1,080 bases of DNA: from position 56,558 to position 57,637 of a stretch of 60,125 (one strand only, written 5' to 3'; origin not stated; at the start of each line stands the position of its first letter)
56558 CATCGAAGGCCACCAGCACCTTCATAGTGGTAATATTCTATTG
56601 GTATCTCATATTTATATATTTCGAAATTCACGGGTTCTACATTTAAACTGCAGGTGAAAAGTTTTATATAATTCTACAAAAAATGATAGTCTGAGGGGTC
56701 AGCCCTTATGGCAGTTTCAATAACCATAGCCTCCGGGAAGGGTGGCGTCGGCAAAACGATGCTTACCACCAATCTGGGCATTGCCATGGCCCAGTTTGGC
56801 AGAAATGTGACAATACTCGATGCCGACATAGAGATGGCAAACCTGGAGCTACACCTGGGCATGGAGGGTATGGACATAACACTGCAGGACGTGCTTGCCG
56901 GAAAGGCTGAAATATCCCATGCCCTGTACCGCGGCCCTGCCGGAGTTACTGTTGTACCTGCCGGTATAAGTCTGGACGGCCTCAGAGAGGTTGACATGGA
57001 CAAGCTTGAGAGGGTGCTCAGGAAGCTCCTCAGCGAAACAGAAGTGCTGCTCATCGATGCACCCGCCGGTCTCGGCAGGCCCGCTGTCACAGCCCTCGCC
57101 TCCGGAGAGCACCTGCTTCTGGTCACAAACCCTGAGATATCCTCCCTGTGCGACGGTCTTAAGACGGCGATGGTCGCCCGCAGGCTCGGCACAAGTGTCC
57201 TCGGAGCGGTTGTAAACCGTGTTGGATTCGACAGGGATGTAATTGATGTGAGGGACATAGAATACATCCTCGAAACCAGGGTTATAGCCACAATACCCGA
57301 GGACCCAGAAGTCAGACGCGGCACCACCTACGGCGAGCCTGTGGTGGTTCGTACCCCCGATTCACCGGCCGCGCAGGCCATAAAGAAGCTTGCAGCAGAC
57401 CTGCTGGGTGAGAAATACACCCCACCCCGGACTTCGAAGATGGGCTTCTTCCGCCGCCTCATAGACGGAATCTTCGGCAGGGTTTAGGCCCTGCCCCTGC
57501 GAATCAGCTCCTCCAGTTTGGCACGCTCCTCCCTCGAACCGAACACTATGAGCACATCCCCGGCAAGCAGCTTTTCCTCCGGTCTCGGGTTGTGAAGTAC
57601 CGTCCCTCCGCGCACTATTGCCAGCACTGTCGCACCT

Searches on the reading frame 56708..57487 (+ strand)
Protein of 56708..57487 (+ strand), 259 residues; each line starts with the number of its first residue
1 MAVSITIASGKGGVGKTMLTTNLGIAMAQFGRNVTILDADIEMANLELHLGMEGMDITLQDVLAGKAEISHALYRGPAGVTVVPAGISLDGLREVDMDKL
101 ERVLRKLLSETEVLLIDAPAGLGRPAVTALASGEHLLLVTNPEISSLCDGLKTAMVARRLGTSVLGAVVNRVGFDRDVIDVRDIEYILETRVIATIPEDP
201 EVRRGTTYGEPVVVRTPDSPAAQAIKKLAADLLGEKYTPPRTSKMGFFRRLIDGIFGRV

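Call 80: search_protein_families(library=pfam, proteins=[window:56708-57487:+], max_evalue=0.01)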
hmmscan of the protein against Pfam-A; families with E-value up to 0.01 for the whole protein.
window:56708-57487:+ (259 aa): 10 families
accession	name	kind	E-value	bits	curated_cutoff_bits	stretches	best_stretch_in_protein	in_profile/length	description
PF10609.15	ParA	-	5.2e-22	78.9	27.1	1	4-232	5-245/246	NUBPL iron-transfer P-loop NTPase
PF01656.29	CbiA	-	1.7e-20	73.7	25.4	1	5-212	1-125/125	CobQ/CobB/MinD/ParA nucleotide binding domain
PF13614.12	AAA_31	-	4.7e-14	53.2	27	1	5-151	4-157/177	AAA domain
PF00142.24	Fer4_NifH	-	5.5e-09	36.3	25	1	9-86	6-87/271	4Fe-4S iron sulfur cluster binding proteins, NifH/frxC family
PF06564.18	CBP_BcsQ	-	8.7e-07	29.1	21.3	1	6-229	5-230/234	Cellulose biosynthesis protein BcsQ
PF02374.21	ArsA_ATPase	-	0.0002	21.2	24.3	1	6-40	4-38/305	Anion-transporting ATPase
PF13500.12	AAA_26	-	0.00092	19.6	27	1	136-203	131-195/198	AAA domain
PF13481.12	AAA_25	-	0.0011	19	27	1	4-34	34-63/195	AAA domain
PF09140.17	MipZ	-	0.0015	18.3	20.7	1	5-121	3-110/262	ATPase MipZ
PF04312.18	DUF460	-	0.0053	16.9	28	1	206-243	72-109/135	Protein of unknown function (DUF460)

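Call 81: search_protein_families(library=ncbifam, proteins=[window:56708-57487:+], max_evalue=0.001)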
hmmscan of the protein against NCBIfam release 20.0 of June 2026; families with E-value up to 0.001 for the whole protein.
window:56708-57487:+ (259 aa): 24 families
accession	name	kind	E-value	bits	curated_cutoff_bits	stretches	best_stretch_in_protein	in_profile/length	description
TIGR01969.1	minD_arch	subfamily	3.1e-101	337.8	201.75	1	4-252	2-250/251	cell division ATPase MinD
TIGR01968.1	minD_bact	equivalog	2.2e-40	138.7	212.9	1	5-250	4-256/261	septum site-determining protein MinD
NF008079.0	PRK10818.1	equivalog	6.4e-24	84.7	508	2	1-150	1-153/270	septum site-determining protein MinD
TIGR03371.1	cellulose_yhjQ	equivalog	2.4e-23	82.9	157.85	1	5-230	4-239/246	cellulose biosynthesis protein BcsQ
NF041136.1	MrpORP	equivalog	1.8e-18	67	450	2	4-59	7-62/365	iron-sulfur cluster carrier protein MrpORP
NF008669.0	PRK11670.1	equivalog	7.8e-14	51.3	348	1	5-237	110-354/369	iron-sulfur cluster carrier protein ApbC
NF033200.1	F430_CfbC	exception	1.2e-11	44.5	402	1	9-236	6-242/260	Ni-sirohydrochlorin a,c-diamide reductive cyclase ATP-dependent reductase subunit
TIGR03815.1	CpaE_hom_Actino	equivalog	2.6e-11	43.3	154.45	1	2-233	111-337/340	septum site-determining protein Ssd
NF041546.1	ParA_partition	equivalog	4.4e-11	42.7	180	1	5-44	2-41/203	ParA family partition ATPase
TIGR01007.1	eps_fam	subfamily_domain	1.4e-10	41.1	108.05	1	4-177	19-195/204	polysaccharide biosynthesis tyrosine autokinase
NF047398.1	AAA_KGGVGR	domain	4.4e-10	40.2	90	1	5-125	5-156/190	KGGVGR-motif variant AAA ATPase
TIGR01287.1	nifH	equivalog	1.4e-08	34.4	394.35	0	9-86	6-86/275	nitrogenase iron protein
TIGR03018.1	pepcterm_TyrKin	hypoth_equivalog_domain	3.9e-08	32.9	230.65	1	5-142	38-181/207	XrtA-associated tyrosine autokinase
TIGR03029.1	EpsG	equivalog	2.1e-07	30.4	313.8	1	5-170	106-273/274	chain length determinant protein tyrosine kinase EpsG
NF008568.0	PRK11519.1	equivalog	2.2e-06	26.2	1068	1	11-123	535-648/720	tyrosine-protein kinase Wzc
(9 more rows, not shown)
